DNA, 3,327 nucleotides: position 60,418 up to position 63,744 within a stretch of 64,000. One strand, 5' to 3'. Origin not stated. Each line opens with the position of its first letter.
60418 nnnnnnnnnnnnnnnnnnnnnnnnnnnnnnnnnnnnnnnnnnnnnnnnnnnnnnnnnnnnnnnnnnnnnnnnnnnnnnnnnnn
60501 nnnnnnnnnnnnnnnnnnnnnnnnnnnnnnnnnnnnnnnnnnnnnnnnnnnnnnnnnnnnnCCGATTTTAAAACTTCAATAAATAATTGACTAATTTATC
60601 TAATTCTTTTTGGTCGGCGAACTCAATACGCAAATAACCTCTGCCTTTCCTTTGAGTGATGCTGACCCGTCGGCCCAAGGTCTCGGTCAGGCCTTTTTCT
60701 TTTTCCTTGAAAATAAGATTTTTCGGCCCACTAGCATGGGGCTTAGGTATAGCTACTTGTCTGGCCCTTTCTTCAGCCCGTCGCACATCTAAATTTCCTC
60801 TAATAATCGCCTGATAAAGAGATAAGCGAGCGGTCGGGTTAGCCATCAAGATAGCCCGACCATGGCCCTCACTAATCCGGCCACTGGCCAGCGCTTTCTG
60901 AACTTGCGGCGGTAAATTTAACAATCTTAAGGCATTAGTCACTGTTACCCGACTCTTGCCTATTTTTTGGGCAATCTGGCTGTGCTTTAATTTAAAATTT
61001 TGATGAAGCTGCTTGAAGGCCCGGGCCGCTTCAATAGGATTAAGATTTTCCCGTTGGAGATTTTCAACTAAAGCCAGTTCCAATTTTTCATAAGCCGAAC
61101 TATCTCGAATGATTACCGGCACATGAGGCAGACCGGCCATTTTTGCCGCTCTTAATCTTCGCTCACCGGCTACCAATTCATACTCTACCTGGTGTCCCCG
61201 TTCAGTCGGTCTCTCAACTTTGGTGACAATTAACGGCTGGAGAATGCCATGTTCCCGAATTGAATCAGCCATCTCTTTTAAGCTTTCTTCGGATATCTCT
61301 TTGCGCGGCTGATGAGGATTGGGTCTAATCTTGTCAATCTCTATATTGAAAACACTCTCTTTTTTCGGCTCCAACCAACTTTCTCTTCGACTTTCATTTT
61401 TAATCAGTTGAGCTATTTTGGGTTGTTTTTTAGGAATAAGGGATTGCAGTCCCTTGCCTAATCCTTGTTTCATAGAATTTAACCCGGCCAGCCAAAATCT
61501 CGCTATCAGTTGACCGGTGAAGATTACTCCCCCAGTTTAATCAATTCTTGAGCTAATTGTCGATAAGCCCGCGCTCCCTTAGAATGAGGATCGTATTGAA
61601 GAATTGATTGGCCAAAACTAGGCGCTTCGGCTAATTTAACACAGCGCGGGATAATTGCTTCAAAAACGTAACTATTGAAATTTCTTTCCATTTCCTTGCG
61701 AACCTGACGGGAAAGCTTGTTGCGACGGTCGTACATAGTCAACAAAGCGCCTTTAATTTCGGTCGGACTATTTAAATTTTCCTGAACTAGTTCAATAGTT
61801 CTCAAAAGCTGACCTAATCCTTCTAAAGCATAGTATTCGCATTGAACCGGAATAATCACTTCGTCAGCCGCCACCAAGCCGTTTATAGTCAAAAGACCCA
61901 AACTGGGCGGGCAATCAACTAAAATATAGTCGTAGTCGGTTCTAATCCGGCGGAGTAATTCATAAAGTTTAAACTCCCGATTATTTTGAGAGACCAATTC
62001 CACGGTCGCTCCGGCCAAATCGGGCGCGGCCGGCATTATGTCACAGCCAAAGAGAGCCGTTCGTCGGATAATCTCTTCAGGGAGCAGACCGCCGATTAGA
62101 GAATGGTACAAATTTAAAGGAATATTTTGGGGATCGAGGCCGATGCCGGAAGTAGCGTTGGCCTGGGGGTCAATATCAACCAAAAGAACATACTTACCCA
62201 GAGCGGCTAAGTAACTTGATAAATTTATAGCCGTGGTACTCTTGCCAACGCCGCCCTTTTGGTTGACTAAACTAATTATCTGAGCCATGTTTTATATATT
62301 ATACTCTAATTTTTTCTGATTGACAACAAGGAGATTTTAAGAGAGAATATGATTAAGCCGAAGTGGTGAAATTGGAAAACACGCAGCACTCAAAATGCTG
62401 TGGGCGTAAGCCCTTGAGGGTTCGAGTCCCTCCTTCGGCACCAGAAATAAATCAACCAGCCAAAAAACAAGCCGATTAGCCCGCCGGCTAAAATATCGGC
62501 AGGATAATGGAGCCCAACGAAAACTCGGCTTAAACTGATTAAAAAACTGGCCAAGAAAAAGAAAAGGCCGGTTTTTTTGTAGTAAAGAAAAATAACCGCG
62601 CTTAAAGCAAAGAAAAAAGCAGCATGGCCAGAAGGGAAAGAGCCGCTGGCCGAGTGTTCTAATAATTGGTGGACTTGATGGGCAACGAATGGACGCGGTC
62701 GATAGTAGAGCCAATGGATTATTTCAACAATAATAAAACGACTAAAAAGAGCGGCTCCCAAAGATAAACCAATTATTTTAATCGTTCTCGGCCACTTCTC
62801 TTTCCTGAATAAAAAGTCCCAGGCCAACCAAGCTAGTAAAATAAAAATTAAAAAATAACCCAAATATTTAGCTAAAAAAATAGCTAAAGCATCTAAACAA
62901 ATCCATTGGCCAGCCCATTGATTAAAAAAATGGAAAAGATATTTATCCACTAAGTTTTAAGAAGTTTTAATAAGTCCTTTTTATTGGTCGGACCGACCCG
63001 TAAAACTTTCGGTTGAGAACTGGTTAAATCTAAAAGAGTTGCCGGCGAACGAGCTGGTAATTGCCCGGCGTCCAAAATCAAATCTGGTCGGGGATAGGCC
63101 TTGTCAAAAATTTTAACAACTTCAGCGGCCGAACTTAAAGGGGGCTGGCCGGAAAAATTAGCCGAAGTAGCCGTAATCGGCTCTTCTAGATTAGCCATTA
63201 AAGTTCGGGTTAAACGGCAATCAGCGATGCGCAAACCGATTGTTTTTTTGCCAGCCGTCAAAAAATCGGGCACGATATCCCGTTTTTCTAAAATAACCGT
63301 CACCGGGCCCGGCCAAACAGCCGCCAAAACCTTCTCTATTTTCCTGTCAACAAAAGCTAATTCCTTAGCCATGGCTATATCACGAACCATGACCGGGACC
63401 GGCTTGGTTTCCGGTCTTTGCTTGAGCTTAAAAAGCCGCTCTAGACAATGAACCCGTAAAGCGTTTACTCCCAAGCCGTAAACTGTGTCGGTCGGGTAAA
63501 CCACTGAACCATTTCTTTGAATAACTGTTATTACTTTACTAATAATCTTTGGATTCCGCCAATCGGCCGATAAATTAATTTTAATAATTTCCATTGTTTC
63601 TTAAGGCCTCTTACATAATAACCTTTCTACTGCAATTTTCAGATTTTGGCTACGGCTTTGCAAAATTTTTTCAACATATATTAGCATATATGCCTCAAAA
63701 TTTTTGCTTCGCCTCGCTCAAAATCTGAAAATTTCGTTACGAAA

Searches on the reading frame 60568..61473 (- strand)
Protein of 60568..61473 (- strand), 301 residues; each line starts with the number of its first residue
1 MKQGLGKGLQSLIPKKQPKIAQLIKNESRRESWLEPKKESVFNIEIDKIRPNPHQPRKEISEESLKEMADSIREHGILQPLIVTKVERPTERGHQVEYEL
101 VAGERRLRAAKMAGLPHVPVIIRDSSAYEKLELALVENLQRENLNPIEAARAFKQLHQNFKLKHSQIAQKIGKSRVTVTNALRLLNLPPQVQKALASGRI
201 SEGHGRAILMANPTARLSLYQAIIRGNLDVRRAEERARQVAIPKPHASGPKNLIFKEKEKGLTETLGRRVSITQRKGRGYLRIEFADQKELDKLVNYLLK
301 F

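Call 40: search_protein_families(library=pfam, proteins=[window:60568-61473:-], max_evalue=0.0001)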
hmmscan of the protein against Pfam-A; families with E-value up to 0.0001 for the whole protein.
window:60568-61473:- (301 aa): 3 families
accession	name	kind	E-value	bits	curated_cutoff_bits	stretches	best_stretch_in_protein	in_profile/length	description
PF17762.8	HTH_ParB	-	1.4e-31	109.1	22.6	1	142-240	1-100/102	ParB HTH domain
PF02195.25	ParB_N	-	7e-31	106.6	26.3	1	40-140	2-95/95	ParB N-terminal domain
PF23552.2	ParB_C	-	1.4e-06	28.1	23.8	1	259-296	9-47/50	ParB dimerisation domain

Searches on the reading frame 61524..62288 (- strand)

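Call 40: search_protein_families(library=pfam, proteins=[window:61524-62288:-], max_evalue=0.0001)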
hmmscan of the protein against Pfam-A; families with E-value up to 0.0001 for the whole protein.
window:61524-62288:- (254 aa): 7 families
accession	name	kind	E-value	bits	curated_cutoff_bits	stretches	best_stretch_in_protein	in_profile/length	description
PF13614.12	AAA_31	-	4.4e-62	209.6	27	1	3-175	2-174/177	AAA domain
PF01656.29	CbiA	-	1.7e-25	89.8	25.4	1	5-229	1-125/125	CobQ/CobB/MinD/ParA nucleotide binding domain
PF00142.24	Fer4_NifH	-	6.5e-12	45.9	25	1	9-47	6-44/271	4Fe-4S iron sulfur cluster binding proteins, NifH/frxC family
PF09140.17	MipZ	-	4.6e-11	43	20.7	1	4-42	2-40/262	ATPase MipZ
PF10609.15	ParA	-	3.7e-10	40.1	27.1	1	3-40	4-41/246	NUBPL iron-transfer P-loop NTPase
PF06564.18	CBP_BcsQ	-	6.8e-08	32.8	21.3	0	102-247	99-231/234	Cellulose biosynthesis protein BcsQ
PF02374.21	ArsA_ATPase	-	8e-06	25.7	24.3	1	7-44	5-42/305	Anion-transporting ATPase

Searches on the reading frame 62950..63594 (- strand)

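Call 40: search_protein_families(library=pfam, proteins=[window:62950-63594:-], max_evalue=0.0001)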
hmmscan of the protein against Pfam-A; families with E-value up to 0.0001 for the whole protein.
window:62950-63594:- (214 aa): 1 family
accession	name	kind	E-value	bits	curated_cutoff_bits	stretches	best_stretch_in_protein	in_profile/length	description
PF01300.24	Sua5_yciO_yrdC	-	1.3e-50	171.8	25.1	1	24-201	2-178/178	Telomere recombination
